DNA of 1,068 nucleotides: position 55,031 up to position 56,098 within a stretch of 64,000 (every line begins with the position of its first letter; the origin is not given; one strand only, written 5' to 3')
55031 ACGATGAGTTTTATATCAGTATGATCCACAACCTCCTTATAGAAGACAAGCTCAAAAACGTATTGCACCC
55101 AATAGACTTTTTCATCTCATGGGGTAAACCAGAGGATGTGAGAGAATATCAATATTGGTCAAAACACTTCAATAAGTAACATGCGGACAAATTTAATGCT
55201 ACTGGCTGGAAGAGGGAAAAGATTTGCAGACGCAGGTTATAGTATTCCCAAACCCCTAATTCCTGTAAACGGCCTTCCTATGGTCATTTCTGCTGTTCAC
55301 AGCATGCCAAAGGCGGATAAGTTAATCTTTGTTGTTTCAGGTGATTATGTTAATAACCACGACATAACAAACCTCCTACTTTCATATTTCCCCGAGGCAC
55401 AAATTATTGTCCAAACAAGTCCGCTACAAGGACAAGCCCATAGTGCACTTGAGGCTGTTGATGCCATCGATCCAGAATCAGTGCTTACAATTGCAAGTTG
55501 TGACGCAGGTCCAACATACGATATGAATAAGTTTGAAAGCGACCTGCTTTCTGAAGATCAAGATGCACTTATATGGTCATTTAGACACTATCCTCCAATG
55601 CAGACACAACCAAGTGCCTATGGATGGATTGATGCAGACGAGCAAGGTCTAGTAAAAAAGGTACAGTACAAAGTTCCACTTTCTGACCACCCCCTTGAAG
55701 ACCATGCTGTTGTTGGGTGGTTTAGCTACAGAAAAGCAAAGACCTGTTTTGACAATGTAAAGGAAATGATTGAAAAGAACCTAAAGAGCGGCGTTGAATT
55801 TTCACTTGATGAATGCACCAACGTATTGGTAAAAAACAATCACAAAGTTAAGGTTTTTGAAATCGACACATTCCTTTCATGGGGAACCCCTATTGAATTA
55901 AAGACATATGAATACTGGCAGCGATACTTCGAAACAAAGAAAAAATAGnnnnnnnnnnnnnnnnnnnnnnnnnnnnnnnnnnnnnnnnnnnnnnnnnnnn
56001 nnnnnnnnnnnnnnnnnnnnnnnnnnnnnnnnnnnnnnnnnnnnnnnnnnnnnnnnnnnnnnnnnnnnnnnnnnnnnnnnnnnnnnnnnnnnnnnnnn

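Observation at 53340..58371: Gtr-like three-component glycan-modification set inside the glycopolymer cluster, with twin LicC-like nucleotidyltransferases and a GDPD-like protein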

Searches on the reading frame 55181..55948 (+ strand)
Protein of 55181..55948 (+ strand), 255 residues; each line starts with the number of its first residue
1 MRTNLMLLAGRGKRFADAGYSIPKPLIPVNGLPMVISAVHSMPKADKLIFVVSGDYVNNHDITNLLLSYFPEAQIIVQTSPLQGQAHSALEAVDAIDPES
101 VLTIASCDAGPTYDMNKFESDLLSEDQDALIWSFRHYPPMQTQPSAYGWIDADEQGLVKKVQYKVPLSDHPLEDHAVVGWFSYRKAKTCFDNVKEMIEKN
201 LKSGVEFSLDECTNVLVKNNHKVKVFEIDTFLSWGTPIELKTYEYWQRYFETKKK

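Call 4: search_protein_families(library=pfam, proteins=[window:55181-55948:+], max_evalue=0.01)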
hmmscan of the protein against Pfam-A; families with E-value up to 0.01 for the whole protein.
window:55181-55948:+ (255 aa): 2 families
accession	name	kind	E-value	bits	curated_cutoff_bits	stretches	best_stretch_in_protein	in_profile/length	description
PF00483.29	NTP_transferase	-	2.3e-08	34.4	21.2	1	5-233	3-225/245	Nucleotidyl transferase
PF12804.13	NTP_transf_3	-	2.3e-07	31.5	27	1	7-109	4-96/160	MobA-like NTP transferase domain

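Call 5: search_protein_families(library=ncbifam, proteins=[window:55181-55948:+], max_evalue=0.01)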
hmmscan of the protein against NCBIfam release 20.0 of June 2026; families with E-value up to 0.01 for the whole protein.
window:55181-55948:+ (255 aa): 8 families
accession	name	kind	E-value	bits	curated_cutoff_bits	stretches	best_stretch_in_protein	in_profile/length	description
TIGR03992.1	Arch_glmU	subfamily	1.1e-09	37.7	292.1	1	5-240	4-220/393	bifunctional sugar-1-phosphate nucleotidylyltransferase/acetyltransferase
TIGR01208.1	rmlA_long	equivalog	7.8e-09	34.9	320.25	1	5-229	3-215/353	glucose-1-phosphate thymidylyltransferase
NF041173.1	Sug_nt_acttase_Thmprot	equivalog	1.3e-07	30.9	600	1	5-231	4-210/405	bifunctional sugar-1-phosphate nucleotidylyltransferase/acetyltransferase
NF010933.0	PRK14353.1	equivalog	6.8e-07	28.2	505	1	4-230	8-223/453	bifunctional UDP-N-acetylglucosamine diphosphorylase/glucosamine-1-phosphate N-acetyltransferase GlmU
NF041313.1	UDPGP_AglF_Halo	equivalog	9.1e-06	25.3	400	1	5-230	4-216/234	UTP--glucose-1-phosphate uridylyltransferase AglF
NF041135.1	IPPtranDIPPsyn_Thcocales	equivalog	0.00042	19.4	580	1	4-105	3-100/419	bifunctional L-myo-inositol-1-phosphate cytidylyltransferase/CDP-L-myo-inositol myo-inositolphosphotransferase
NF045761.1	NAMPUrTaseMurU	equivalog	0.00088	19.2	250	1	5-46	4-45/226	N-acetylmuramate alpha-1-phosphate uridylyltransferase MurU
NF052502.1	man1P_GTase_Rv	exception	0.0029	16.5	440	0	5-47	4-46/352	mannose-1-phosphate guanylyltransferase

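Call 8: search_solved_structures(query=window:55181-55948:+, max_evalue=0.01)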
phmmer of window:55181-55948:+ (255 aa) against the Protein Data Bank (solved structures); distinct sequences matched with E-value up to 0.01: 0.

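Call 49: search_solved_structures(query=A3, max_evalue=0.001)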
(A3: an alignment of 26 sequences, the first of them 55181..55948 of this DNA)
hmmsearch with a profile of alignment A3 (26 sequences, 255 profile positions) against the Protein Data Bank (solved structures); distinct sequences matched with E-value up to 0.001: 29.
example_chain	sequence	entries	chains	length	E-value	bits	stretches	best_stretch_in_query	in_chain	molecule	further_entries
4evw_A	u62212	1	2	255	1.2e-13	54.2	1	4-96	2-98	Nucleoside-diphosphate-sugar pyrophosphorylase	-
9dqf_A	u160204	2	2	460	3.5e-09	39.6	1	3-226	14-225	Bifunctional protein GlmU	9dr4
6jq8_A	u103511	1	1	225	1e-07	34.8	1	5-126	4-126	Putative 6-deoxy-D-mannoheptose pathway protein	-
5xhw_A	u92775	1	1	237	1.3e-07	34.4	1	5-126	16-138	Putative 6-deoxy-D-mannoheptose pathway protein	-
7whr_B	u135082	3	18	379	2e-06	30.6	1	4-155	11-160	Nucleotidyl transferase family protein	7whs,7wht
2xme_A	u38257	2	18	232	3.1e-06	29.9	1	4-106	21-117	CTP-INOSITOL-1-PHOSPHATE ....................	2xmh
5z09_A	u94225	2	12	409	8.1e-06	28.6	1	5-195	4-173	Dual sugar-1-phosphate nucleotidylyltransferase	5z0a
2ggo_A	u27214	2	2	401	9.7e-06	28.3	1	5-194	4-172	401aa long hypothetical glucose-1-phosphate thymidylyltransferase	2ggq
4mnd_A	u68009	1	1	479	1.2e-05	28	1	4-106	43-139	CTP L-myo-inositol-1-phosphate cytidylyltransferase/CDP-L-myo-inositol myo-inositolphospho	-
7x8j_A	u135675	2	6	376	1.2e-05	27.9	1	3-162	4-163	Mannose-1-phosphate guanylyltransferase 1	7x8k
8yre_D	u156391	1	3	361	1.3e-05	27.9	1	4-162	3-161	Mannose-1-phosphate guanylyltransferase 1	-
3pkq_A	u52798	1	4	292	9.5e-05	25.1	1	5-186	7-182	Glucose-1-phosphate thymidylyltransferase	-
8yre_A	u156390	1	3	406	0.00015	24.4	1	5-48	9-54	ADP-glucose pyrophosphorylase family protein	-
3pkp_A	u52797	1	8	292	0.00019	24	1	5-186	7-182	Glucose-1-phosphate thymidylyltransferase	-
1h5s_D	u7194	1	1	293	0.00023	23.8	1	4-186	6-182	Glucose-1-phosphate thymidylyltransferase 1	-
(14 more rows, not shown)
